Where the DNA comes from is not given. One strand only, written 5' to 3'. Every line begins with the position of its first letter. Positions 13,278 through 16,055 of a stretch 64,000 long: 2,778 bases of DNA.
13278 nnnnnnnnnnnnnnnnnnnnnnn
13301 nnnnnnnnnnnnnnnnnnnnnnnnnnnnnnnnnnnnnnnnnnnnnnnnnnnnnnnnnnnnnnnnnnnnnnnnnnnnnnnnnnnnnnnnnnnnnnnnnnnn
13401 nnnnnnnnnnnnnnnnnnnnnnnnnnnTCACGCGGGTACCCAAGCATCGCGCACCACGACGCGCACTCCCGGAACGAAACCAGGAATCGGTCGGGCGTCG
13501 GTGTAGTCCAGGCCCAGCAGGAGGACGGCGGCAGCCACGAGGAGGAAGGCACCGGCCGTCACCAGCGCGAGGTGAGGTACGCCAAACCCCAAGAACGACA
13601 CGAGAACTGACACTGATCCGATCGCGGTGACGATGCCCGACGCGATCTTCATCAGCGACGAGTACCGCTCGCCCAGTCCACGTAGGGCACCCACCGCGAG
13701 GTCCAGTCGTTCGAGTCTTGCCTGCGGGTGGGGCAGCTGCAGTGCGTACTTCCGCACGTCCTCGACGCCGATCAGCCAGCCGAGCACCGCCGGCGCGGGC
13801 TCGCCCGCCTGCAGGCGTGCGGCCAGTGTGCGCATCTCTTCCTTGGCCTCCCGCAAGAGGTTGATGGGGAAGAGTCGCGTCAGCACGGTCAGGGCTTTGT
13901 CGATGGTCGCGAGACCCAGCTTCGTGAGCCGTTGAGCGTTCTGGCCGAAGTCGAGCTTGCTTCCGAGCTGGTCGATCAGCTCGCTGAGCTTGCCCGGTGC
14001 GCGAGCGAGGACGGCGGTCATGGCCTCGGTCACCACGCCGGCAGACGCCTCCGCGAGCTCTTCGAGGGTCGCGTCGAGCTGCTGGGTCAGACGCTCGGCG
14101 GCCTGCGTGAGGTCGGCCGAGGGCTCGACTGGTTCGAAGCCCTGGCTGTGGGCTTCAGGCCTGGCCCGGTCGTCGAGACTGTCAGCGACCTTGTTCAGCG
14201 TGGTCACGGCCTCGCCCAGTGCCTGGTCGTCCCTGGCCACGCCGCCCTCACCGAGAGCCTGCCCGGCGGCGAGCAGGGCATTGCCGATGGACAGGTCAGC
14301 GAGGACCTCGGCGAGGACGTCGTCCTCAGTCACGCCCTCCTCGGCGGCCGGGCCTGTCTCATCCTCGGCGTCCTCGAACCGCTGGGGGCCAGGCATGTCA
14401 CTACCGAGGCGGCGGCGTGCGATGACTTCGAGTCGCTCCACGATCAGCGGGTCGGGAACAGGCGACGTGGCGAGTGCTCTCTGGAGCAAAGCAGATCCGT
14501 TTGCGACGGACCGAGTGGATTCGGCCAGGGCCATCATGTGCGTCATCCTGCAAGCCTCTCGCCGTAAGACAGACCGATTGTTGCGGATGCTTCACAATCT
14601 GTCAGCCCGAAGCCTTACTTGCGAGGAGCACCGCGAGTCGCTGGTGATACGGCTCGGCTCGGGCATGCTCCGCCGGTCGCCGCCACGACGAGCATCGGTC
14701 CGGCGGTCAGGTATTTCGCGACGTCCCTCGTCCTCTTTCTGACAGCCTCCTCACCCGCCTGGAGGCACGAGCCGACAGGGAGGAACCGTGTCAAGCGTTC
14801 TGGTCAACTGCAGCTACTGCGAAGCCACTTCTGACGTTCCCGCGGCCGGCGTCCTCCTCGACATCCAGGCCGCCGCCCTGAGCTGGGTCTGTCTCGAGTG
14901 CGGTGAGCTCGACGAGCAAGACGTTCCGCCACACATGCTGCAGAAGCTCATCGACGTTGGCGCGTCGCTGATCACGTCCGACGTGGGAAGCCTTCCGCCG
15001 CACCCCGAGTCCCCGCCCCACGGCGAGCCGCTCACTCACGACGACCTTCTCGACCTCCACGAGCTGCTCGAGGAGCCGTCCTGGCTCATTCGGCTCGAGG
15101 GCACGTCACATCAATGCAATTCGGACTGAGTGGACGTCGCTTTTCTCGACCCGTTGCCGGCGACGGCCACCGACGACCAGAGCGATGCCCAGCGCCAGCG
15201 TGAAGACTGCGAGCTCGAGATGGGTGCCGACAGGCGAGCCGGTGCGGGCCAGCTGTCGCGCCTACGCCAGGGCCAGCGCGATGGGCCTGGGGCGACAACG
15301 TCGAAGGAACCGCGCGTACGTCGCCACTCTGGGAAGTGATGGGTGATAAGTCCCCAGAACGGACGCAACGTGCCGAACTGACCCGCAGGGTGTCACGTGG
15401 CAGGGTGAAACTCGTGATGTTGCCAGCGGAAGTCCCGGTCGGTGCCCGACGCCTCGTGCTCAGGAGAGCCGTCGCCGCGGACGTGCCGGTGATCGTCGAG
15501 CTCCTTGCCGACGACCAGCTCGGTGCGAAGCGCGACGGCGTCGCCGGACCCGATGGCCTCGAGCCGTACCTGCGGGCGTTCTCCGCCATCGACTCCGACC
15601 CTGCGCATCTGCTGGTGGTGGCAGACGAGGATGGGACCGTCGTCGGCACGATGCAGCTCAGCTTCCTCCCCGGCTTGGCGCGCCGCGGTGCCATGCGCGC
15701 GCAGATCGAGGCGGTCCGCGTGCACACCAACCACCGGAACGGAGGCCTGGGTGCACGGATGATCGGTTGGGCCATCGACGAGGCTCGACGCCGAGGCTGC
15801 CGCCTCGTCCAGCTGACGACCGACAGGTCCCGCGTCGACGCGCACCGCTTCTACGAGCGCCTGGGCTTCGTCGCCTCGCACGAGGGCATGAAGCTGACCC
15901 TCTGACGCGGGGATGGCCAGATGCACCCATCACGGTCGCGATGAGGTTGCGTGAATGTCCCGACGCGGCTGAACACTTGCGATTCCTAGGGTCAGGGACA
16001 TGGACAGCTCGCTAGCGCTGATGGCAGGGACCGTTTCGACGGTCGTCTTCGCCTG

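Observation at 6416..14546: Unassigned, translationally coupled operon: 2-TM helical protein / HExxH protein / pseudo-HExxH paralogue / 1222-aa TPR protein / wHTH-like protein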

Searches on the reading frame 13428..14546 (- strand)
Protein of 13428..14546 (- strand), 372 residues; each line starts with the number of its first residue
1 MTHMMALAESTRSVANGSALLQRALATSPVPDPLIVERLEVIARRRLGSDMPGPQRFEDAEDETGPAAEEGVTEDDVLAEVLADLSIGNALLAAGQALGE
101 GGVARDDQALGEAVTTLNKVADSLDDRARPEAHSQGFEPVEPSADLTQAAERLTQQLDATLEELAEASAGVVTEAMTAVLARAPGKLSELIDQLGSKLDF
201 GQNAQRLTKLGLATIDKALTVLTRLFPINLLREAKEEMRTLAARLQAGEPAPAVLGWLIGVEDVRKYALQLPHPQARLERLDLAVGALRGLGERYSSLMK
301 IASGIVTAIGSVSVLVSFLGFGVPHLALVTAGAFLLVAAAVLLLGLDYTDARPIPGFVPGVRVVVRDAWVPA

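Call 3: search_protein_families(library=pfam, proteins=[window:13428-14546:-], max_evalue=0.1)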
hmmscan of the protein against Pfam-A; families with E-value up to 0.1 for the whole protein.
window:13428-14546:- (372 aa): 1 family
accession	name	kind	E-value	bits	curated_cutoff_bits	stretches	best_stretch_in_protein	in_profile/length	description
PF04614.17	Pex19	-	0.072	13.2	22.2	0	107-203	25-120/249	Pex19 protein family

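Call 4: search_protein_families(library=padloc, proteins=[window:13428-14546:-], max_evalue=0.1)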
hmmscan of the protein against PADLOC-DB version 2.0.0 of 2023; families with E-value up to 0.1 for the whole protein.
window:13428-14546:- (372 aa): 0 families

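Call 5: search_protein_families(library=ncbifam, proteins=[window:13428-14546:-], max_evalue=0.1)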
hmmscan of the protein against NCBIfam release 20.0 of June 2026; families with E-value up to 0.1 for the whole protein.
window:13428-14546:- (372 aa): 1 family
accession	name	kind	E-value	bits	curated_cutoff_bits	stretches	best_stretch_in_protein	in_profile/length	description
TIGR03348.1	VI_IcmF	equivalog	0.084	10.8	388.15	0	107-181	867-940/1168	type VI secretion system membrane subunit TssM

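Call 44: find_homologous_proteins(query=A4)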
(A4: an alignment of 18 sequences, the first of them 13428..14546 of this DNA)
Query A4 (18 sequences) (372 aa, profile of the alignment): 12 proteins with E <= 0.001 among 8000 candidates.
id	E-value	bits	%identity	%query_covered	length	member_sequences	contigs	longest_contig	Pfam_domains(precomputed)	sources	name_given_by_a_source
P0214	3.6e-128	446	100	99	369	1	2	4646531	-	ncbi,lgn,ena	-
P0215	2.1e-122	427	57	99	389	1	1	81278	-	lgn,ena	-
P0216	7.3e-104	366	26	81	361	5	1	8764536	-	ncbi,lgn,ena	-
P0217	4.4e-103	363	54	98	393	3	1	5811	-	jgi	jgi:hypothetical protein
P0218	1.4e-96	342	50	98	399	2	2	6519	-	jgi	jgi:hypothetical protein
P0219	3.5e-94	334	50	98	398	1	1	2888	-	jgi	jgi:hypothetical protein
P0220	8.2e-94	333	25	60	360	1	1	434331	-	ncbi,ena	-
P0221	2.6e-92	328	26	81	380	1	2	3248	-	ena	-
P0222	5.5e-85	304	29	78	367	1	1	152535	-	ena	-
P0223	4.1e-83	298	24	96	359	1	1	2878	-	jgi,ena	-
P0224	8.6e-82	293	25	83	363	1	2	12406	-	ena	-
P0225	2.2e-79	285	48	72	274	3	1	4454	-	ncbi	ncbi:hypothetical protein, partial [Cellulomonas biazotea]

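Call 50: search_protein_families(library=phrogs, proteins=[window:13428-14546:-], max_evalue=0.1)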
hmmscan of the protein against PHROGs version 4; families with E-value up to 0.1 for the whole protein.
window:13428-14546:- (372 aa): 1 family
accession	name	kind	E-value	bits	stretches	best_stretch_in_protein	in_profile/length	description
phrog_35200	-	unknown function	0.097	12.8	0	146-202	153-208/341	-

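Call 52: predict_structure(alignment_id=A5)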
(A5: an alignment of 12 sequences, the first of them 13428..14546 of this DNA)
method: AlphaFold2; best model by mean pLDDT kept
length: 372 residues; sequences in the alignment: 12
mean_pLDDT: 64.4   pTM: 0.62
mean pLDDT of the five models: 64.4, 57.5, 55.9, 54.3, 50.7
residues with pLDDT >= 90: 0; 70-90: 171; 50-70: 139; < 50: 62
segments of 3 or more residues with pLDDT < 50: 50-70, 100-104, 131-136, 184-200, 320-324, 353-357
pLDDT, mean of each block of 10 residues (from residue 1): 74 81 74 73 66 26 31 66 71 65 60 78 72 47 81 84 78 66 41 28 59 60 56 56 63 72 78 72 80 76 72 59 52 64 74 52 76 53
secondary structure, 60 per line:
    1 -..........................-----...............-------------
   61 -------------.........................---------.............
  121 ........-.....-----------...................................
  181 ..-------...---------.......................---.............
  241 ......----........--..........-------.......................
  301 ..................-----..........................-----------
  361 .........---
elements in order: H2-27 H33-47 H74-98 H108-128 H130-134 H146-182 H202-224 H228-246 H251-258 H261-270 H278-318 H324-349 H361-369

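Call 55: fold_search(model_id=the predicted structure, library=pdb)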
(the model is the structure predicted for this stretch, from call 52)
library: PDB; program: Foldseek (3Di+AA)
matches with E <= 10: 355; with E <= 0.001: 0
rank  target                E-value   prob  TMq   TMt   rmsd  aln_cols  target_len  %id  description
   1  2yfb_A                3.7e-01  0.15  0.16  0.21  26.7       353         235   12  X-ray structure of McpS ligand binding domain in complex with succinate (released 2012-04-18)
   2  5c22_A                5.0e-01  0.08  0.11  0.14  33.5       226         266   16  Crystal structure of Zn-bound HlyD from E. coli (released 2016-02-17)
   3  5l2a_B                5.0e-01  0.06  0.14  0.13  24.4       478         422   13  Structure of CNTnw N149S,F366A in an outward-facing state (released 2017-04-12)
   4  8jbg_B                5.3e-01  0.10  0.14  0.17  24.1       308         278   12  Neurokinin B bound to active human neurokinin 3 receptor in complex with Gq (released 2024-02-07)
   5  7p7c_L                5.3e-01  0.04  0.11  0.08  20.5       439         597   12  Complex I from E. coli, DDM/LMNG-purified, Apo, Open state (released 2022-09-21)
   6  3qkc_A                5.8e-01  0.08  0.10  0.13  24.0       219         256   13  CRYSTAL STRUCTURE OF geranyl diphosphate synthase small subunit from Antirrhinum majus (released 2011-02-16)
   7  5c22_B                6.0e-01  0.08  0.10  0.14  31.0       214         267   17  Crystal structure of Zn-bound HlyD from E. coli (released 2016-02-17)
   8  8kgi_A                7.2e-01  0.08  0.17  0.17  20.0       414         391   13  Molecular mechanism of prostaglandin transporter SLCO2A1 (released 2024-08-21)
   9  4jyx_C                7.2e-01  0.06  0.13  0.15  21.4       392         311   14  Crystal structure of polyprenyl synthase PATL_3739 (TARGET EFI-509195) FROM PSEUDOALTEROMONAS ATLANTICA, COMPLEX WITH  (released 2013-04-10)
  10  7x1w_A                7.6e-01  0.10  0.19  0.14  20.1       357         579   14  Cryo-EM structure of human ABCD1 E630Q in the presence of ATP in inward-facing state (released 2023-03-22)
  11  7ty4_A                7.9e-01  0.04  0.12  0.09  24.4       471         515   12  Cryo-EM structure of human Anion Exchanger 1 (released 2023-08-16)
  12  8ipr_C                8.7e-01  0.04  0.12  0.10  24.1       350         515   14  Cryo-EM structure of heme transporter CydDC from Mycobacterium smegmatis in the outward facing ATP bound state (released 2023-06-14)
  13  7lu7_AAA              9.5e-01  0.06  0.15  0.15  22.0       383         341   11  Human TDO (hTDO) in complex with NLG919 analog (released 2022-08-24)
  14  9jsc_B                9.9e-01  0.06  0.12  0.14  19.8       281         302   14  Crystal structure of OsSPS3 complexed with YH24532 (released 2026-04-08)
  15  3npk_A                1.0e+00  0.06  0.10  0.13  23.4       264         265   13  The crystal structure of geranyltranstransferase from Campylobacter jejuni (released 2010-07-14)
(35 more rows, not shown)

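Call 56: find_encoding_contigs(protein=P0216, flank=10000, max_places=1)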
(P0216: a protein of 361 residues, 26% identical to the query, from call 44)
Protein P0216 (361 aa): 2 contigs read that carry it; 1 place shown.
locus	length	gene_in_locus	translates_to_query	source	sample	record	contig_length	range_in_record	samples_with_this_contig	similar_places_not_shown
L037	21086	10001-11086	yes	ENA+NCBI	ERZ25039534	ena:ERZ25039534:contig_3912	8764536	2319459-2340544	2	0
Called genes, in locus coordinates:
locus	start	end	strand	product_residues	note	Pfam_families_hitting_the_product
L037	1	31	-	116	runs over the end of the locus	PF00892:EamA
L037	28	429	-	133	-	PF00892:EamA (weak)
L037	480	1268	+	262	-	PF10502:Peptidase_S26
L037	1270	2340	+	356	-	PF00483:NTP_transferase, PF12804:NTP_transf_3, PF22640:ManC_GMP_beta-helix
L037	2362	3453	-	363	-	PF00923:TAL_FSA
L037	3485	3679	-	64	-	-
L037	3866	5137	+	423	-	PF13646:HEAT_2, PF09346:SMI1_KNR4, PF14568:SUKH_6 (faint)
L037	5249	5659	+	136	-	-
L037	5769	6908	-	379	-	PF13490:zf-HC2 (weak), PF14257:DUF4349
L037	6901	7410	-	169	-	PF04542:Sigma70_r2, PF08281:Sigma70_r4_2, PF04545:Sigma70_r4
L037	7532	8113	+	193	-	-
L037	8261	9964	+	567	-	PF00474:SSF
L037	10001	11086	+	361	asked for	-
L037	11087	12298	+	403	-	-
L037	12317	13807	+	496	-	-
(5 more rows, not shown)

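Call 57: find_encoding_contigs(protein=P0220, flank=10000, max_places=1)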
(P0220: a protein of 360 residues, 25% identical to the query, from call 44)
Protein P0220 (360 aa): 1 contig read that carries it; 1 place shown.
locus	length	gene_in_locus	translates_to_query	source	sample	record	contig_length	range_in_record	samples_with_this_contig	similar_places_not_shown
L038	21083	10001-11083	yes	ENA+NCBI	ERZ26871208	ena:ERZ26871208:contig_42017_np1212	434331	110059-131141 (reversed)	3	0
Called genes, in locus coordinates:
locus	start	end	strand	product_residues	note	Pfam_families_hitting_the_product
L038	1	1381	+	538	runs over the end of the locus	PF00370:FGGY_N, PF02782:FGGY_C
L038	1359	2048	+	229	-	PF00596:Aldolase_II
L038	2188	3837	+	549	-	-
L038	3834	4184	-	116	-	PF00892:EamA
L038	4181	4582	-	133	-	PF00892:EamA (weak)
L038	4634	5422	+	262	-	PF10502:Peptidase_S26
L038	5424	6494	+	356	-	PF00483:NTP_transferase, PF12804:NTP_transf_3, PF22640:ManC_GMP_beta-helix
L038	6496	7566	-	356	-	PF13490:zf-HC2 (weak), PF14257:DUF4349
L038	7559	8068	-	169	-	PF04542:Sigma70_r2, PF08281:Sigma70_r4_2, PF04545:Sigma70_r4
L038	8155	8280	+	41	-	-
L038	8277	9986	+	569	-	PF00474:SSF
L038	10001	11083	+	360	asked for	-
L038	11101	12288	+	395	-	-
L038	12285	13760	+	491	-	-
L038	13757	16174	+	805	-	PF13371:TPR_9 (faint), PF13428:TPR_14 (faint), PF14559:TPR_19 (weak), PF13432:TPR_16, PF14559:TPR_19, PF13432:TPR_16, PF23914:TPR_CcmH_CycH (weak), PF14559:TPR_19 (weak), +19 more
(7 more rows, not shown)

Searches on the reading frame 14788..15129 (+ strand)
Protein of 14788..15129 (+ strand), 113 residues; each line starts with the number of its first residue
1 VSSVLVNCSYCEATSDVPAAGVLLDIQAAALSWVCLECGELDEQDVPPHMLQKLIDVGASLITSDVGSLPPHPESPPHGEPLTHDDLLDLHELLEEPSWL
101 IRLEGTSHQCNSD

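Call 3: search_protein_families(library=pfam, proteins=[window:14788-15129:+], max_evalue=0.1)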
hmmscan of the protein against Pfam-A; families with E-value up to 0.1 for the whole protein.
window:14788-15129:+ (113 aa): 2 families
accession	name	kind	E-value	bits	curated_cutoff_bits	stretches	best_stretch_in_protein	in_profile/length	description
PF23458.2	DUF7130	-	0.078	13.3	35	0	28-44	49-65/89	Domain of unknown function (DUF7130)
PF06719.19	AraC_N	-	0.089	12.8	24.2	1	4-42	56-90/150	AraC-type transcriptional regulator N-terminus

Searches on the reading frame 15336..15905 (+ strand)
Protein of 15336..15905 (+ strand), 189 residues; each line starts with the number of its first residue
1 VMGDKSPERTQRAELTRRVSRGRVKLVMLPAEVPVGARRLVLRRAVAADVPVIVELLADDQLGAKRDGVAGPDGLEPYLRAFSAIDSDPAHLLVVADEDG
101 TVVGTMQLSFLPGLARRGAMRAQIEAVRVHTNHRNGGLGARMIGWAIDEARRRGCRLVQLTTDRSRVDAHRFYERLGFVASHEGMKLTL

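Call 3: search_protein_families(library=pfam, proteins=[window:15336-15905:+], max_evalue=0.1)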
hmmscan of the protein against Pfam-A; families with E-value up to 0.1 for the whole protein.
window:15336-15905:+ (189 aa): 8 families
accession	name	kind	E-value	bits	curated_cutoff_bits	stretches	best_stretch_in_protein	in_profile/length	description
PF00583.31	Acetyltransf_1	-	1.8e-20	73.8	20.7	1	77-178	19-116/116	Acetyltransferase (GNAT) family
PF13508.13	Acetyltransf_7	-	4e-13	50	27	1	91-179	3-83/84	Acetyltransferase (GNAT) domain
PF13673.13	Acetyltransf_10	-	1.6e-07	31.8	23.6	1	89-182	29-111/128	Acetyltransferase (GNAT) domain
PF08445.16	FR47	-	0.00057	20.3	22.1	1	123-181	23-80/86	FR47-like protein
PF13527.13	Acetyltransf_9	-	0.00062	20.2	25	1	93-178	43-124/127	Acetyltransferase (GNAT) domain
PF13302.13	Acetyltransf_3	-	0.00064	20.9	25.4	1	39-179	1-138/138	Acetyltransferase (GNAT) domain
PF21926.2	FeeM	-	0.0033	17.7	27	1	80-115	23-61/158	N-acyl amino acid synthase FeeM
PF14542.12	Acetyltransf_CG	-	0.046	14.3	30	1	118-158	21-61/80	GCN5-related N-acetyl-transferase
